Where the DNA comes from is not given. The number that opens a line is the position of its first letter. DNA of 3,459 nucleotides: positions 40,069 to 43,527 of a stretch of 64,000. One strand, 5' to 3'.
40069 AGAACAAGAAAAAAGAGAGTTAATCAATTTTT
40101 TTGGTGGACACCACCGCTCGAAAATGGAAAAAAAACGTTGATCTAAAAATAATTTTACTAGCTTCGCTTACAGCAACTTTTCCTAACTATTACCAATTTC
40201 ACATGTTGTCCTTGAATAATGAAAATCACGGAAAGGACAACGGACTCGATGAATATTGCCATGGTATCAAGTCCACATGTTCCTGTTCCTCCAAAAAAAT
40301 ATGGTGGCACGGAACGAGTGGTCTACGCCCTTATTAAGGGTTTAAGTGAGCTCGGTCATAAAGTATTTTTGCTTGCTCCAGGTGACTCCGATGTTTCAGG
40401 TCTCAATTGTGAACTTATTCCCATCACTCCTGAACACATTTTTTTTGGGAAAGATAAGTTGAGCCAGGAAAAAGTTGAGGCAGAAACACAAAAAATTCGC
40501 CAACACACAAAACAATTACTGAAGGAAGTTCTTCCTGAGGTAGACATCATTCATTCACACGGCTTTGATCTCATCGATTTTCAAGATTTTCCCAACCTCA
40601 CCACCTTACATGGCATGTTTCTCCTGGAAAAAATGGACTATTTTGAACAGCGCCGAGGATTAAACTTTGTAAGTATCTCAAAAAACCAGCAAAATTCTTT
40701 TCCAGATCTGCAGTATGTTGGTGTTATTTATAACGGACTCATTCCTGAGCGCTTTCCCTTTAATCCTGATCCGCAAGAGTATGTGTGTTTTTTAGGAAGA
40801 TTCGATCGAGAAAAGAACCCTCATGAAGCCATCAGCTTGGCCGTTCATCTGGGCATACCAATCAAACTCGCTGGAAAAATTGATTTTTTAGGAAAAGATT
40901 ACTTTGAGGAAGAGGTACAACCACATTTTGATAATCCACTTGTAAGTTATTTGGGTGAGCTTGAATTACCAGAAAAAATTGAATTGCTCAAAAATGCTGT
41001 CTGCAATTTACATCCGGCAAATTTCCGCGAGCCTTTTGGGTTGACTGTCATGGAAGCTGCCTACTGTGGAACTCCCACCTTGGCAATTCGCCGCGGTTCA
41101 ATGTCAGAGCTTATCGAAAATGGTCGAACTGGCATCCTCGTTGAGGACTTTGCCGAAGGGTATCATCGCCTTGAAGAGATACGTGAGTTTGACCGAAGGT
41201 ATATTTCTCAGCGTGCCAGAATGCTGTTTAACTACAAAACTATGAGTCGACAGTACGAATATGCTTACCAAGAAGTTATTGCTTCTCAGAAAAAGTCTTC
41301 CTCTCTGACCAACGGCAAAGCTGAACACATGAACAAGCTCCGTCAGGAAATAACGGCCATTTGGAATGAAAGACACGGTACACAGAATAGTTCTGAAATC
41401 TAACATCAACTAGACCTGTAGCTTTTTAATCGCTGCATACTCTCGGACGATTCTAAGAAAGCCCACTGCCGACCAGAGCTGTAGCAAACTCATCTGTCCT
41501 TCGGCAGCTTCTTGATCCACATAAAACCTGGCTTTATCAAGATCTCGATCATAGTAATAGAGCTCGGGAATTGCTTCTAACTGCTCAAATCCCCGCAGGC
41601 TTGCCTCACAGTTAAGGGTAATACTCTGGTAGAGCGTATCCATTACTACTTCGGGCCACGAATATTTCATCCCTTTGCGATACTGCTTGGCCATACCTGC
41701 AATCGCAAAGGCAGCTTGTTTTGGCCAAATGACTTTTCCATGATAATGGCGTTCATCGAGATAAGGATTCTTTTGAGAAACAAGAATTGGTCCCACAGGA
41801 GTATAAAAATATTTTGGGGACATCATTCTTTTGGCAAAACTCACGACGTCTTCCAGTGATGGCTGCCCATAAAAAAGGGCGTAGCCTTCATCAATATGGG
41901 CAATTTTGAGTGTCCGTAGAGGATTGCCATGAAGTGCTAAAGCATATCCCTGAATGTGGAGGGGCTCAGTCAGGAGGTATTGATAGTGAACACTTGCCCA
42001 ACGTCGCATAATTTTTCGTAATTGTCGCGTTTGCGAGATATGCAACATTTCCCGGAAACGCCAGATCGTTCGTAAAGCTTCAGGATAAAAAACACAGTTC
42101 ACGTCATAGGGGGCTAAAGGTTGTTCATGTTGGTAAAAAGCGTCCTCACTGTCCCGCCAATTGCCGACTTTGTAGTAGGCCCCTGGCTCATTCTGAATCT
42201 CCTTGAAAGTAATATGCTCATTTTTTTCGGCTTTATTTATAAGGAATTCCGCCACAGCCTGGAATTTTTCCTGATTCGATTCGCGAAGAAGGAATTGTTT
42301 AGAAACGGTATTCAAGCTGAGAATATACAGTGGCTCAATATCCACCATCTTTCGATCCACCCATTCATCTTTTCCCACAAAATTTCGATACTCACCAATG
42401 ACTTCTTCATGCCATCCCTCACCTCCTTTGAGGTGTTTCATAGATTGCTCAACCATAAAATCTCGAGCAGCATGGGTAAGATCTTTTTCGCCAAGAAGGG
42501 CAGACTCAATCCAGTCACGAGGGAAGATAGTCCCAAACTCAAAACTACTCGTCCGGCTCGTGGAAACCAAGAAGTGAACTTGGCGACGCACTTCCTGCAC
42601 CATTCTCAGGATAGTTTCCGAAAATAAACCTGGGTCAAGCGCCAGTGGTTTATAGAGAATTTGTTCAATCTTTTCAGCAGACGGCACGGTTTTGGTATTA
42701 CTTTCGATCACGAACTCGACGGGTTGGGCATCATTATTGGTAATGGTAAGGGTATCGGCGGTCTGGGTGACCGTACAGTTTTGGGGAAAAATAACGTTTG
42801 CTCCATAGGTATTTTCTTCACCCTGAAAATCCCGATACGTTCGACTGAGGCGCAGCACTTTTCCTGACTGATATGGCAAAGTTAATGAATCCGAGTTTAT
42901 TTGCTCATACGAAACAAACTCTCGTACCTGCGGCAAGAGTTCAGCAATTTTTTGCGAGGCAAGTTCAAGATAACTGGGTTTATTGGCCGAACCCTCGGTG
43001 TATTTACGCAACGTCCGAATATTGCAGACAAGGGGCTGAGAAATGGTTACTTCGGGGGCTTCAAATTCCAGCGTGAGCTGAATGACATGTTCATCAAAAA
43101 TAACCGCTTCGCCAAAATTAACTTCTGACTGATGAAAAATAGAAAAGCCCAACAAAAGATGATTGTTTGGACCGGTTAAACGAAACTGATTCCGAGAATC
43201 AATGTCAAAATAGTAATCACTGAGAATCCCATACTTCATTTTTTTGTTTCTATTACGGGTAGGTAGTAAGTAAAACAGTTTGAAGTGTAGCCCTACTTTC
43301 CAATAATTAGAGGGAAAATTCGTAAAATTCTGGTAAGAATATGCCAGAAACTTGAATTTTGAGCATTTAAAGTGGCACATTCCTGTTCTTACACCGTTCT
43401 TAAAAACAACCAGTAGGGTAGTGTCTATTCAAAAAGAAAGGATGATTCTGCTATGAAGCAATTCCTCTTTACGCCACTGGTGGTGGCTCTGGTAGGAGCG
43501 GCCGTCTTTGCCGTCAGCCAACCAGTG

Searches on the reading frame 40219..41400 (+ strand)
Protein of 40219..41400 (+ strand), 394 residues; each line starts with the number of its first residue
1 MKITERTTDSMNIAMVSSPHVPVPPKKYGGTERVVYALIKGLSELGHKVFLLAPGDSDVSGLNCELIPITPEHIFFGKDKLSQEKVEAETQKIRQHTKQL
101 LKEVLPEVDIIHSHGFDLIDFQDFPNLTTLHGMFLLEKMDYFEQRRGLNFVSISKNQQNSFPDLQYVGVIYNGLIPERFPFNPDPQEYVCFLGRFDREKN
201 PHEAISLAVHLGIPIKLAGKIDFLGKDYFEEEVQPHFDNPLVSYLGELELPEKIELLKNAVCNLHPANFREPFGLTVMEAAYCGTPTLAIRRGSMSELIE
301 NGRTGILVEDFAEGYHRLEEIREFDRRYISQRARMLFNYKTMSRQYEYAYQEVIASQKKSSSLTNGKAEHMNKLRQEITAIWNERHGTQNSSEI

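Call 62: search_protein_families(library=pfam, proteins=[window:40219-41400:+], max_evalue=0.1)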
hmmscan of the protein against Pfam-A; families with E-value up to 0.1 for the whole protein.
window:40219-41400:+ (394 aa): 7 families
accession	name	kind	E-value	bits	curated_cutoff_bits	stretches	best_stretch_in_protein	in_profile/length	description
PF00534.26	Glycos_transf_1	-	4.3e-19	69.1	26.4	1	183-323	12-160/172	Glycosyl transferases group 1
PF13692.12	Glyco_trans_1_4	-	7.2e-12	46.2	27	1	188-310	3-128/142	Glycosyl transferases group 1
PF13439.12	Glyco_transf_4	-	6e-11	43.1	28.5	1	28-147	1-119/170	Glycosyltransferase Family 4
PF13524.12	Glyco_trans_1_2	-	0.0009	19.7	25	1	212-339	14-126/144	Glycosyl transferase-like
PF13579.12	Glyco_trans_4_4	-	0.011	16.5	29.7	1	29-65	1-41/158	Glycosyl transferase 4-like domain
PF20706.3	GT4-conflict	-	0.018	14.5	26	0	262-301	284-322/385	Family 4 Glycosyltransferase in conflict systems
PF08323.17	Glyco_transf_5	-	0.066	13.4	22.7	0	12-61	1-48/239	Starch synthase catalytic domain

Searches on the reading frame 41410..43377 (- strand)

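Call 62: search_protein_families(library=pfam, proteins=[window:41410-43377:-], max_evalue=0.1)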
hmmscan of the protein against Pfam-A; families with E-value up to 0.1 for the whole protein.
window:41410-43377:- (655 aa): 1 family
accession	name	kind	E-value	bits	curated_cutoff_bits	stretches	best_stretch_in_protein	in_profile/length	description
PF17766.7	fn3_6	-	0.02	15.5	26.4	1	160-230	2-73/99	Fibronectin type-III domain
